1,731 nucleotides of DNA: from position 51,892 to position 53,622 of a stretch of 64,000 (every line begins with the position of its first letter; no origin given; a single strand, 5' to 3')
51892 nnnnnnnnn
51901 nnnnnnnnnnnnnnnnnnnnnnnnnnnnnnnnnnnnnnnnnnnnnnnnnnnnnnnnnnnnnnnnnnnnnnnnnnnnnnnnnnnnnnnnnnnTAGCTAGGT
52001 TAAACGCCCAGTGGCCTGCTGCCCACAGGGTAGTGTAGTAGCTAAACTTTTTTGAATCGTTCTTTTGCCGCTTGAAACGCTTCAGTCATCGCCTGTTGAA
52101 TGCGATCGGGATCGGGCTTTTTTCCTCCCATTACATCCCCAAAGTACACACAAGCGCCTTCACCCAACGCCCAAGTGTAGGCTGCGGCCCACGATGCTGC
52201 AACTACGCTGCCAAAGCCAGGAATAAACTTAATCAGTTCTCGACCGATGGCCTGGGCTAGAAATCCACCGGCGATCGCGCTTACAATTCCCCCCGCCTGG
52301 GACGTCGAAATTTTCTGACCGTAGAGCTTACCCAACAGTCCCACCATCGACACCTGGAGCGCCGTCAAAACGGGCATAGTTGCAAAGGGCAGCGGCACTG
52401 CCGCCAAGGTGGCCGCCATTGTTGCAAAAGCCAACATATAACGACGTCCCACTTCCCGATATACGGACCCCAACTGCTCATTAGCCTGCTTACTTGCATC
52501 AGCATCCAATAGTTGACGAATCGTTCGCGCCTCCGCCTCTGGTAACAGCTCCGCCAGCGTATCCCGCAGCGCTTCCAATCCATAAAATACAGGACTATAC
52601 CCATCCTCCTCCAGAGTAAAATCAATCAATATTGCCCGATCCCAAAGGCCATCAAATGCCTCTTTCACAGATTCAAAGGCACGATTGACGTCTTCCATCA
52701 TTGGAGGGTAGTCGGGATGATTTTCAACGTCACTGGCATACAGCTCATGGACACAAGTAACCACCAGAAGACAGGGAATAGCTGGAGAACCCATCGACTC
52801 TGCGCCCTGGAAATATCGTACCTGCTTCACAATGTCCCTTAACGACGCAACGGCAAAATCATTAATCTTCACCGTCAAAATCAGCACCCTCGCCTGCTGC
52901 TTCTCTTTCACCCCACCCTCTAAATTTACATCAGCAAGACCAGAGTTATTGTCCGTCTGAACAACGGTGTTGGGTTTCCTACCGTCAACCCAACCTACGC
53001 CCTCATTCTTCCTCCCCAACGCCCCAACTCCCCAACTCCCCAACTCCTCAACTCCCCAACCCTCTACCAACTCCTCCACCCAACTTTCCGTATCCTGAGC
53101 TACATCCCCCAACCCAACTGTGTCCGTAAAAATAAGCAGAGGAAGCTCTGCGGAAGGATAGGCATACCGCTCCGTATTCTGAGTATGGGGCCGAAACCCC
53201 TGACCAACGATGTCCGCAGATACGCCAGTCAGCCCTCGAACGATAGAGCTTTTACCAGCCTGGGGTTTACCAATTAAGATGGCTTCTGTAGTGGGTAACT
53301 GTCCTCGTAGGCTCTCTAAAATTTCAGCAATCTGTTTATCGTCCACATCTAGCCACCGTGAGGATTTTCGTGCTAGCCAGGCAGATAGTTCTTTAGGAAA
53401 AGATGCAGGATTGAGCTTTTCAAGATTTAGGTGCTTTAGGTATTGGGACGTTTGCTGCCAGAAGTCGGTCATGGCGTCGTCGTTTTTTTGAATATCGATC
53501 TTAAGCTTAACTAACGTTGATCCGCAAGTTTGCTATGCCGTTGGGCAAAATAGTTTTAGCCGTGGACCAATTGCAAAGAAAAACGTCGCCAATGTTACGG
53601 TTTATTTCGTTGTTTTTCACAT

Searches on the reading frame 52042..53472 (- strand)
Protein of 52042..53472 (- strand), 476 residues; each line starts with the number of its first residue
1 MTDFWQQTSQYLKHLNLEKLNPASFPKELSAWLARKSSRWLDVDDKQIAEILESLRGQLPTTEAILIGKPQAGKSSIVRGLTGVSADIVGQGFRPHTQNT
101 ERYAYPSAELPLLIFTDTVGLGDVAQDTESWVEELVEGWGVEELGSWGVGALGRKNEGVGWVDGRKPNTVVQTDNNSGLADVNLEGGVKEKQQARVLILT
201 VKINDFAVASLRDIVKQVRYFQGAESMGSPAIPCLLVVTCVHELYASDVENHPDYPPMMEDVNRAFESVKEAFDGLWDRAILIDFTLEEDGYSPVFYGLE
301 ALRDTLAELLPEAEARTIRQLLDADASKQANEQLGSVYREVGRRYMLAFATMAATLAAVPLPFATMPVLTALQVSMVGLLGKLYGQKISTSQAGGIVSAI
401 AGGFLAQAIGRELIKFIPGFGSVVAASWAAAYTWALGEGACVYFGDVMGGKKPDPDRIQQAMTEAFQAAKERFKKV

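Call 13: search_protein_families(library=pfam, proteins=[window:52042-53472:-])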
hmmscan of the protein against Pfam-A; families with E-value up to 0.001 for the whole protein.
window:52042-53472:- (476 aa): 2 families
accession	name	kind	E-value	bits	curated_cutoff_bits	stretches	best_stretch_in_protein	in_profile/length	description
PF05128.17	DUF697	-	4.4e-06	27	27.7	1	324-415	4-96/162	Domain of unknown function (DUF697)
PF01926.29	MMR_HSR1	-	6.2e-05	23.5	21.9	1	64-124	2-57/113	50S ribosome-binding GTPase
